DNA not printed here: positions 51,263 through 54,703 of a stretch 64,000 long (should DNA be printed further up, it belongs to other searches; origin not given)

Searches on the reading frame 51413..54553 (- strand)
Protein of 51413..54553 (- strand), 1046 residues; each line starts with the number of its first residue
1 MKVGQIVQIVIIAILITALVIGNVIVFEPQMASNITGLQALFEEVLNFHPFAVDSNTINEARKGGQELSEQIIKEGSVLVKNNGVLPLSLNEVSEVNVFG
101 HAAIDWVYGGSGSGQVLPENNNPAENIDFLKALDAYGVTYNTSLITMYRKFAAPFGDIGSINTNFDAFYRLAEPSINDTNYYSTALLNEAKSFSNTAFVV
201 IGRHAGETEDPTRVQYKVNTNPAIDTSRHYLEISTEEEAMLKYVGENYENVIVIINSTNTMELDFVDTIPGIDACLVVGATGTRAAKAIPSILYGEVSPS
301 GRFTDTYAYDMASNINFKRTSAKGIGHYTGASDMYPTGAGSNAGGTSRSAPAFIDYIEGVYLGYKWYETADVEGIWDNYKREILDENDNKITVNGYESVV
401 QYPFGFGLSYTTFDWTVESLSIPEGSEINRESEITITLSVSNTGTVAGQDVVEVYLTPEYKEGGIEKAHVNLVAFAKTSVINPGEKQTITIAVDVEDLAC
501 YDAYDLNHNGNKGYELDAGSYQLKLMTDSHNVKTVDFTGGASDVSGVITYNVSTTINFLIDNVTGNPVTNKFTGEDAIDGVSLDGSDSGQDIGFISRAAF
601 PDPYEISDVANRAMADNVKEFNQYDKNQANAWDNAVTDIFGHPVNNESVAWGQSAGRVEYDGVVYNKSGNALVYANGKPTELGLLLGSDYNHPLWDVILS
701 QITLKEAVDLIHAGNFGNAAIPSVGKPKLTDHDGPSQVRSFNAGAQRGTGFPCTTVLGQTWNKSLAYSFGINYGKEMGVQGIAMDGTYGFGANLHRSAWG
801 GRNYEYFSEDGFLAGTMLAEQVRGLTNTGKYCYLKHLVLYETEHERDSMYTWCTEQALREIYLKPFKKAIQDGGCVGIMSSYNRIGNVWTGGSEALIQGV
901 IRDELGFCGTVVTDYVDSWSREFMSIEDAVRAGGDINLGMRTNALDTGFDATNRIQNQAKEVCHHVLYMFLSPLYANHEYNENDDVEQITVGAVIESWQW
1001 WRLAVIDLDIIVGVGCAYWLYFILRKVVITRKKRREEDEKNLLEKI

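Call 13: search_protein_families(library=pfam, proteins=[window:51413-54553:-], max_evalue=0.001)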
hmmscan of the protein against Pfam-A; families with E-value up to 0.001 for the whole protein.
window:51413-54553:- (1046 aa): 3 families
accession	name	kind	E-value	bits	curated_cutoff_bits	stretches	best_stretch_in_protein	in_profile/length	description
PF00933.27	Glyco_hydro_3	-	3.8e-23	82.9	27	1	747-942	81-284/316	Glycosyl hydrolase family 3 N terminal domain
PF01915.27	Glyco_hydro_3_C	-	2.9e-22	80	31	1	78-364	2-200/200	Glycosyl hydrolase family 3 C-terminal domain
PF14310.12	Fn3-like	-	4.8e-09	36.6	25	1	450-524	1-66/71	Fibronectin type III-like domain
